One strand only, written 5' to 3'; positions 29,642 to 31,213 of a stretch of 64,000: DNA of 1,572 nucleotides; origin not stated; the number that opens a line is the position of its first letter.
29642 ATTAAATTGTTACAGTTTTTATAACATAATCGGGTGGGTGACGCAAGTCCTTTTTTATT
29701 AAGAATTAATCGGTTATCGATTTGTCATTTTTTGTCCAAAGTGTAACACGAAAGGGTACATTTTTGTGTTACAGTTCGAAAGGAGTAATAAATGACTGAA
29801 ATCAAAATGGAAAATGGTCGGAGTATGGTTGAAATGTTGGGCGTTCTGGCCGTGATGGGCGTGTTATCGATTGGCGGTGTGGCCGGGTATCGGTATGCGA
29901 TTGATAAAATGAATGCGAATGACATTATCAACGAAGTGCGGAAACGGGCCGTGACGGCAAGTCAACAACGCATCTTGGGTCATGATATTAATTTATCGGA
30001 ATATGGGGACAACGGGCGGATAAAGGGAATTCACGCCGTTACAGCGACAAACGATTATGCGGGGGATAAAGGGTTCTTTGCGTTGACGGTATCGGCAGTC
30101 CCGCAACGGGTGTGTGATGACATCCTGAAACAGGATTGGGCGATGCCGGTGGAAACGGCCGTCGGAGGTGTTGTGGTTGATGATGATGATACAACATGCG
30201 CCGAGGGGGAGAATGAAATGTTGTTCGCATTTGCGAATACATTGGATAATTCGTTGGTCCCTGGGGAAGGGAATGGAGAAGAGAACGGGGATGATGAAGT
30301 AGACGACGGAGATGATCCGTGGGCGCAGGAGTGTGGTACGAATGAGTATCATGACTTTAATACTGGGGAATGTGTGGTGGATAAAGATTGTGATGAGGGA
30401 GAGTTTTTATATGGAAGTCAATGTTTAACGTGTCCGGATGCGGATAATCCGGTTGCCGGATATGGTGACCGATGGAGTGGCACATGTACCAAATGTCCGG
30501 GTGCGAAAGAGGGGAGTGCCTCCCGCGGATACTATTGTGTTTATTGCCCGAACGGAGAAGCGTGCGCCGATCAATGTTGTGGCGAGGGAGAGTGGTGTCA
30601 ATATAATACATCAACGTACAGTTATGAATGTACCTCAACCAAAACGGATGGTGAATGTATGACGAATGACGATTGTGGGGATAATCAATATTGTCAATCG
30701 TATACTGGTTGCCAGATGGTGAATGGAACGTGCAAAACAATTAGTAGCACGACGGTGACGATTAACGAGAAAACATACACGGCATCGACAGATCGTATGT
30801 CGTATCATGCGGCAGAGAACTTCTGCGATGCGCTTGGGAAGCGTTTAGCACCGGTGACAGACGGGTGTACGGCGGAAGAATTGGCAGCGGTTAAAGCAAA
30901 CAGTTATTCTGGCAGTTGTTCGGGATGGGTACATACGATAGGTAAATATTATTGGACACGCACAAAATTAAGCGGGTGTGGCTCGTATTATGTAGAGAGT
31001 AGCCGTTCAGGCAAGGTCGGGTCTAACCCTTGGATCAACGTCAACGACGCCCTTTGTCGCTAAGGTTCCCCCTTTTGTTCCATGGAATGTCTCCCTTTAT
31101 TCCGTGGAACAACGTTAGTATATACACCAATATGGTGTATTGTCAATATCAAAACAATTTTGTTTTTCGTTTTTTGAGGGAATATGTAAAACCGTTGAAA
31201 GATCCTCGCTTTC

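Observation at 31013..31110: DGR-like hypervariable tract: the last ~14 codons of the lectin-like tip vary only at codon positions 1-2 (NNC codons), then an invariant 3' block and a hairpin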

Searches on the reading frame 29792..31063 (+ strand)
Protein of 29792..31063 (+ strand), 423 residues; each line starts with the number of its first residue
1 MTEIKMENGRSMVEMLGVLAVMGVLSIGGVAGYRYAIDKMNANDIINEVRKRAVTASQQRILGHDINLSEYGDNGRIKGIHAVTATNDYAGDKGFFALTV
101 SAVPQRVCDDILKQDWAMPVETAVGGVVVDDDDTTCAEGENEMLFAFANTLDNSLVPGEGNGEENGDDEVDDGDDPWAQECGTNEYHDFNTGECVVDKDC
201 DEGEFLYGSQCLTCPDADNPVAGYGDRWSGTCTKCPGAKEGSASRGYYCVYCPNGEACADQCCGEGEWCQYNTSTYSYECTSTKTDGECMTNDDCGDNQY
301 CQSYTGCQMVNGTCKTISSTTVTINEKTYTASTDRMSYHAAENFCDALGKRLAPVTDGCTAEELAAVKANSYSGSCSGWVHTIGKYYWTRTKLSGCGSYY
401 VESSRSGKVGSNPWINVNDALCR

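Call 10: search_protein_families(library=pfam, proteins=[window:29792-31063:+], max_evalue=1)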
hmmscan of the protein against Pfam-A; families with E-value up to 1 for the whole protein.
window:29792-31063:+ (423 aa): 2 families
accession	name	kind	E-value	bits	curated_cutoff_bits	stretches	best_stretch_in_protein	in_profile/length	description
PF20256.3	MoCoBD_2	-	0.018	15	27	1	319-402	98-189/283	Molybdopterin cofactor-binding domain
PF21164.2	Dumpy_DPY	-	0.71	10.3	27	1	288-302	3-17/24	Dumpy, DPY module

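Call 11: search_protein_families(library=ncbifam, proteins=[window:29792-31063:+], max_evalue=1)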
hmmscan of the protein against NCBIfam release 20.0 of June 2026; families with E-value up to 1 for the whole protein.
window:29792-31063:+ (423 aa): 0 families

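Call 15: find_homologous_proteins(query=window:29792-31063:+)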
Query window:29792-31063:+ (423 aa): 413 proteins with E <= 0.001 among 4340 candidates; the best 120 are listed.
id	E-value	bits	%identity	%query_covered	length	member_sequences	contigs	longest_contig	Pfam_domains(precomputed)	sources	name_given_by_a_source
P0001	4.1e-242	822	85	100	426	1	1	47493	-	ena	-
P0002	2.7e-240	816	83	100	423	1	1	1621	-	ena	-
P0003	1.1e-226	771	82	100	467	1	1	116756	-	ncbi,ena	-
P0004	3.6e-222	756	79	100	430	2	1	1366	-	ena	-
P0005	1.5e-216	738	79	100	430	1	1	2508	-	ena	-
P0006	1.4e-211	721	77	100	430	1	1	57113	-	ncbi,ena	-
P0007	1.5e-209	715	78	100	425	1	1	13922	-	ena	-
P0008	6.5e-199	680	73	99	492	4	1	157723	-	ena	-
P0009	1.5e-188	645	71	100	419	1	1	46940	-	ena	-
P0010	2.5e-188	645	72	100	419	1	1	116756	-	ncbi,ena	-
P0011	1.9e-185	635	72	100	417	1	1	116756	-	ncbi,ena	-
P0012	4.5e-184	631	70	100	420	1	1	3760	-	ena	-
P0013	7.8e-183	627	70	100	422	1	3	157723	-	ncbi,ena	-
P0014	4.7e-182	624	70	100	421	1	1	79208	-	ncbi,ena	-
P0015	1.7e-181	622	71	100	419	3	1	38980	-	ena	-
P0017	4.1e-178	611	70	99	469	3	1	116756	-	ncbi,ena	-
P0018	9.4e-176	603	68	100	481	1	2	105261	-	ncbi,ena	-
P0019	1.3e-175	603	68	100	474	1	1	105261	-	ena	-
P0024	6.4e-168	577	67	97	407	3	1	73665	-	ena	-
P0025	9.9e-168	577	66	100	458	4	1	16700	-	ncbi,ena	-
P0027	9.3e-166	570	72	87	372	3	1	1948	-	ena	-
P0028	3.1e-158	546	63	100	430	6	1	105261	-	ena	-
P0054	2.0e-78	282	55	67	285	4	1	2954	-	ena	-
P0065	1.1e-63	234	55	53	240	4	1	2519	-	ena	-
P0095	7.3e-48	182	34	97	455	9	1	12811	-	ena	-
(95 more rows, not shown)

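Call 18: find_encoding_contigs(protein=P0019, flank=10000, max_places=4)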
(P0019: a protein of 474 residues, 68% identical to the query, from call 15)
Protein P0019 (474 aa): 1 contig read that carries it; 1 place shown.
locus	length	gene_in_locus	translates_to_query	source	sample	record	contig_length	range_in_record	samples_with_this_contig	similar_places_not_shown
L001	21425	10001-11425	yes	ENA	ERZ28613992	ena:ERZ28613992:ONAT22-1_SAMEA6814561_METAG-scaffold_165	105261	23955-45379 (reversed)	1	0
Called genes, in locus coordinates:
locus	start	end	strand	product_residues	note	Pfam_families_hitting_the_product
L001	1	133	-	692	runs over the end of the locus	PF13185:GAF_2 (faint), PF13581:HATPase_c_2 (faint), PF00512:HisKA, PF02518:HATPase_c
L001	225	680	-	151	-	-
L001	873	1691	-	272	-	-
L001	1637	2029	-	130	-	-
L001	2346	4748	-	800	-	PF20437:LonC_helical, PF13654:AAA_32, PF20436:LonB_AAA-LID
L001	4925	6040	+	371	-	PF00712:DNA_pol3_beta, PF02767:DNA_pol3_beta_2, PF02768:DNA_pol3_beta_3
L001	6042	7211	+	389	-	PF02463:SMC_N, PF13175:AAA_15 (faint), PF13476:AAA_23 (weak), PF13304:AAA_21 (faint), PF13558:SbcC_Walker_B (faint)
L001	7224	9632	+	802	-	PF02518:HATPase_c, PF00204:DNA_gyraseB, PF01751:Toprim, PF21249:GyrB_hook, PF00986:DNA_gyraseB_C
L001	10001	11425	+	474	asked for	-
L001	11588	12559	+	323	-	PF07922:Glyco_transf_52, PF07388:A-2_8-polyST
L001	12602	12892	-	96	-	-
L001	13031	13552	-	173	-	PF02559:CarD_TRCF_RID, PF21095:CarD_C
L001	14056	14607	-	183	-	PF13302:Acetyltransf_3, PF00583:Acetyltransf_1 (weak)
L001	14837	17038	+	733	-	PF17876:CSD2 (faint), PF00773:RNB, PF00575:S1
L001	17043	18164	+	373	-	PF00535:Glycos_transf_2, PF10111:Glyco_tranf_2_2, PF13641:Glyco_tranf_2_3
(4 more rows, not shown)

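Call 22: find_encoding_contigs(protein=P0003, flank=10000, max_places=3)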
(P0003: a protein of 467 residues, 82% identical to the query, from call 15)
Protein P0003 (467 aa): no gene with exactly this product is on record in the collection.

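Call 23: find_encoding_contigs(protein=P0018, flank=10000, max_places=4)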
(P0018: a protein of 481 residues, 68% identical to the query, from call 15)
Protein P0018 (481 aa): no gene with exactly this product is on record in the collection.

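Call 31: list_cluster_members(proteins=[P0028, P0008, P0025, P0015, P0017, P0024, P0027, P0054, P0095, P0065])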
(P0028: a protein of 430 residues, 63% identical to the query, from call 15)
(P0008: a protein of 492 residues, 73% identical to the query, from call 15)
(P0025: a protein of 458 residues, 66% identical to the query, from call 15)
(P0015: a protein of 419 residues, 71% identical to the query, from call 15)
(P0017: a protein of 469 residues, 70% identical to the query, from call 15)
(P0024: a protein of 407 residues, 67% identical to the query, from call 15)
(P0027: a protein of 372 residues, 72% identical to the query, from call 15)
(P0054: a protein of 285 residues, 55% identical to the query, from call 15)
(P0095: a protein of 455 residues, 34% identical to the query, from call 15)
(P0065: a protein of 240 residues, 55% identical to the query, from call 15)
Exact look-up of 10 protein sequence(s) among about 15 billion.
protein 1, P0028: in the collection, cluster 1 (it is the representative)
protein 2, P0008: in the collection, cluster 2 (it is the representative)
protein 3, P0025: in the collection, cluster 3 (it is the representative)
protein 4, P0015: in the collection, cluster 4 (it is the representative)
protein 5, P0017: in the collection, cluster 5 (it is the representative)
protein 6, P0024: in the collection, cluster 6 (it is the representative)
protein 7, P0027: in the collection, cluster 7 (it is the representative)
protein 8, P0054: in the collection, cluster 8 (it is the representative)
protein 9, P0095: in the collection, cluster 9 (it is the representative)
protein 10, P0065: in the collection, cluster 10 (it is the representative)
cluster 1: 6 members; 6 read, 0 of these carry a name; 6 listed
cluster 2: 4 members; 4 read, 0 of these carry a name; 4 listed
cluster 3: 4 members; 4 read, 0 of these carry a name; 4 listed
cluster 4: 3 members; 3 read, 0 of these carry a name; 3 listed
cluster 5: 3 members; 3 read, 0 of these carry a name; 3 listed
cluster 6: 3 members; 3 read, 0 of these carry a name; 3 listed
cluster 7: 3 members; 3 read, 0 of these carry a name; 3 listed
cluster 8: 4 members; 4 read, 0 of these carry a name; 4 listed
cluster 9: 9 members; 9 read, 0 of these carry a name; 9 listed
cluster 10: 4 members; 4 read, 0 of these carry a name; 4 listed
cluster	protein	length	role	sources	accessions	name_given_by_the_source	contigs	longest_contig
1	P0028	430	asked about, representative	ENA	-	-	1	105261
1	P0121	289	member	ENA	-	-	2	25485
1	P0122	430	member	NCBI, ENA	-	-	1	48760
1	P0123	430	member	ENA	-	-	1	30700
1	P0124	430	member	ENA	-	-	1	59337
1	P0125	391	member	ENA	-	-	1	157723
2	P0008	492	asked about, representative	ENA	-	-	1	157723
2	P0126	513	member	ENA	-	-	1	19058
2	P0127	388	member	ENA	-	-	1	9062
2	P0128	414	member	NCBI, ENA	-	-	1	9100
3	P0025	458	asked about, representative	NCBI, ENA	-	-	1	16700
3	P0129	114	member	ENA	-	-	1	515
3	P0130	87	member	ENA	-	-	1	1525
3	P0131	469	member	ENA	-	-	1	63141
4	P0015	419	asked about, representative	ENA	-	-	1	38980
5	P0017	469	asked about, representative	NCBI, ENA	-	-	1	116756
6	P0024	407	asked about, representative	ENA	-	-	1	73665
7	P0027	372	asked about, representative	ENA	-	-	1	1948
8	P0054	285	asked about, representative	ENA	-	-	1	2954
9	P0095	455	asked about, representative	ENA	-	-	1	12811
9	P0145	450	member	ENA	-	-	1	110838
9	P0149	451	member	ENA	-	-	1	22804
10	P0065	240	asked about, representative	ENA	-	-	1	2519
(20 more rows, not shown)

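Call 34: find_encoding_contigs(protein=P0145, flank=10000, max_places=4)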
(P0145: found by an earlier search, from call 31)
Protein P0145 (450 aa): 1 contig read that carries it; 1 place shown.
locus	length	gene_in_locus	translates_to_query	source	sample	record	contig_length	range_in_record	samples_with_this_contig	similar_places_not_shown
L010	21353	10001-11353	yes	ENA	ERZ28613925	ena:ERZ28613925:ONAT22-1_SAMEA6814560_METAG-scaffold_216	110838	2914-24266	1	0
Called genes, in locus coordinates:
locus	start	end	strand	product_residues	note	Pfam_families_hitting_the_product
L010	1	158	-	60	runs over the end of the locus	-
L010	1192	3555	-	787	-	PF01588:tRNA_bind, PF03483:B3_4, PF03484:B5, PF17759:tRNA_synthFbeta, PF03147:FDX-ACB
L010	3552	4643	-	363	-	PF02912:Phe_tRNA-synt_N, PF01409:tRNA-synt_2d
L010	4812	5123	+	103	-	-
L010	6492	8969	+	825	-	PF00343:Phosphorylase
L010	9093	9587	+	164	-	-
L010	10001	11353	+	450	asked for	-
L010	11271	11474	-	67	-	-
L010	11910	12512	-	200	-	-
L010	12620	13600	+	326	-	PF07922:Glyco_transf_52, PF07388:A-2_8-polyST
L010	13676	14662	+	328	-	PF01145:Band_7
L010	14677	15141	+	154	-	PF01957:NfeD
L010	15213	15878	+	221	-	-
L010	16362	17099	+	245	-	-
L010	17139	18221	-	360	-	PF01189:Methyltr_RsmB-F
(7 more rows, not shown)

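Call 51: find_encoding_contigs(protein=P0013, flank=10000, max_places=5)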
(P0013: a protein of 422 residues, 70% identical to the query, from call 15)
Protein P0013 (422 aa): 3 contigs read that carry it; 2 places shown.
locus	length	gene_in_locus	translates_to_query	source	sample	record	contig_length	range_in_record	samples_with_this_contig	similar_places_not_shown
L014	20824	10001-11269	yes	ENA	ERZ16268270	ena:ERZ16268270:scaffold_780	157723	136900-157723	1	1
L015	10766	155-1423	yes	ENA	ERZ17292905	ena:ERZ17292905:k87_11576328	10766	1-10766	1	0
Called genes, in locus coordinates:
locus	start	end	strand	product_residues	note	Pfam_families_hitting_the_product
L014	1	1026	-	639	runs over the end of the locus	-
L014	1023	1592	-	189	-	-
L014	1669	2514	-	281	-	PF19821:Phage_capsid_2, PF25209:Phage_capsid_4 (weak)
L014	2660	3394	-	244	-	PF05396:Phage_T7_Capsid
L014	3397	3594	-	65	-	PF25181:Phage_Bbp19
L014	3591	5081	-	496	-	PF12236:Head-tail_con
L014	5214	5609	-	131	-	-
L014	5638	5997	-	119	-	-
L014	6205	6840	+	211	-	PF00717:Peptidase_S24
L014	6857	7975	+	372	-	PF00535:Glycos_transf_2, PF10111:Glyco_tranf_2_2, PF13641:Glyco_tranf_2_3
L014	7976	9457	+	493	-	PF20154:LNT_N, PF00795:CN_hydrolase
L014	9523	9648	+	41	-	PF00444:Ribosomal_L36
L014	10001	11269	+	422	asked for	-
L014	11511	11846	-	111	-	PF04076:BOF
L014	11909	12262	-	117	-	PF00462:Glutaredoxin (weak), PF03960:ArsC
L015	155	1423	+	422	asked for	-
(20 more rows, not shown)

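Call 53: find_encoding_contigs(protein=P0008, flank=10000, max_places=3)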
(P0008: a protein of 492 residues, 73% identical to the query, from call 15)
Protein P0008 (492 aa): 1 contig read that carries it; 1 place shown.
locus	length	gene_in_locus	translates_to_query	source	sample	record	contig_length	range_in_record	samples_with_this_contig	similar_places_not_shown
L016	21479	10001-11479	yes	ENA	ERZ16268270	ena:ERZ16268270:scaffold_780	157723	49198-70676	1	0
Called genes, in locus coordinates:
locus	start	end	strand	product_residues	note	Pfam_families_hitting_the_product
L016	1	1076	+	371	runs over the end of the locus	PF01180:DHO_dh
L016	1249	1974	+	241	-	PF02562:PhoH, PF13245:AAA_19 (weak), PF13604:AAA_30 (weak)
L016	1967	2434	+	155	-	PF02130:YbeY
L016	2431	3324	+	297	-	PF00571:CBS, PF03471:CorC_HlyC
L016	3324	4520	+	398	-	PF00919:UPF0004, PF04055:Radical_SAM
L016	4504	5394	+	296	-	PF02881:SRP54_N (weak), PF03308:MeaB (faint), PF00448:SRP54, PF13604:AAA_30 (weak)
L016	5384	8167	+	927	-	PF02985:HEAT (faint), PF13646:HEAT_2 (weak)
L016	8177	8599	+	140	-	PF00027:cNMP_binding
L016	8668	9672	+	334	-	PF13145:Rotamase_2, PF13616:Rotamase_3, PF00639:Rotamase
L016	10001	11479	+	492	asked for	-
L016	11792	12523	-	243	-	PF01416:PseudoU_synth_1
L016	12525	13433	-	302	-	PF00551:Formyl_trans_N, PF02911:Formyl_trans_C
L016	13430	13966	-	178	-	PF01327:Pep_deformylase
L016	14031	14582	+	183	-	PF02834:LigT_PEase, PF13563:2_5_RNA_ligase2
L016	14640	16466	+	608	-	PF00009:GTP_EFTU, PF03144:GTP_EFTU_D2, PF14492:EFG_III (weak), PF00679:EFG_C, PF06421:LepA_C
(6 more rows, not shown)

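Call 77: find_encoding_contigs(protein=P0149, flank=10000, max_places=3)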
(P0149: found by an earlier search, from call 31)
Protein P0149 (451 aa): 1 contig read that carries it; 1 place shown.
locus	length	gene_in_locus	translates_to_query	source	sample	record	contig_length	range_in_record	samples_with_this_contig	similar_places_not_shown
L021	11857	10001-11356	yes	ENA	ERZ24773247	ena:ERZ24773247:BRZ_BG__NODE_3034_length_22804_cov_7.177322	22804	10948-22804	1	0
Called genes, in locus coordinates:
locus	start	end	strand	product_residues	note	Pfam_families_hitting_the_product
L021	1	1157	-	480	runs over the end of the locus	PF19295:SufBD_N, PF01458:SUFBD_core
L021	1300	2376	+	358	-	PF00989:PAS (weak), PF08448:PAS_4 (weak), PF13426:PAS_9, PF08447:PAS_3, PF00990:GGDEF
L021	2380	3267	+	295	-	PF01263:Aldose_epim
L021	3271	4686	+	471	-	PF00224:PK, PF02887:PK_C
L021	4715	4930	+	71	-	PF17209:Hfq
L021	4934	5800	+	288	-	PF00245:Alk_phosphatase, PF01676:Metalloenzyme (weak), PF00245:Alk_phosphatase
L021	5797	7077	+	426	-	PF13167:GTP-bdg_N, PF03193:RsgA_GTPase (faint), PF16897:MMR_HSR1_Xtn (faint), PF16360:GTP-bdg_M, PF01926:MMR_HSR1, PF19275:HflX_C (weak)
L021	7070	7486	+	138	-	PF12647:RNHCP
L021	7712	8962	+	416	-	PF00579:tRNA-synt_1b, PF22421:SYY_C-terminal, PF01479:S4 (weak)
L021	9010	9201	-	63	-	-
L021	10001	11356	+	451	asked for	-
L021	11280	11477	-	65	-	-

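Call 79: search_dna_similar(query=window:29792-31060:+, collection=plasmids, mode=protein, max_evalue=0.001, max_rows=15)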
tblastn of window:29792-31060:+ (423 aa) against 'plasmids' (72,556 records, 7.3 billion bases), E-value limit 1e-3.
No match.

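Call 80: search_dna_similar(query=window:29792-31060:+, collection=phages, mode=protein, max_evalue=0.001, max_rows=15)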
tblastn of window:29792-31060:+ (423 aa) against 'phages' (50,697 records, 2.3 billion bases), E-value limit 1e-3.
Records with a match: 2; places in all: 2; records where one place covers at least 80% of the query: 0.
Best place of each record, by identity: <60% 2.
By first word of the organism name: Bacteriophage 2.
By host as written in the record: - 2.
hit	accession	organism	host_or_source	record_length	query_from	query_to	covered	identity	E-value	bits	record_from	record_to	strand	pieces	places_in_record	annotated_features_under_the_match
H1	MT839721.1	Bacteriophage sp.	human fecal samples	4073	7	49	10%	55.8%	7e-7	57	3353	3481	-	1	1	record has no annotation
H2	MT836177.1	Bacteriophage sp.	human fecal samples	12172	7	49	10%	55.8%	1e-6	57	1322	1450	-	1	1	record has no annotation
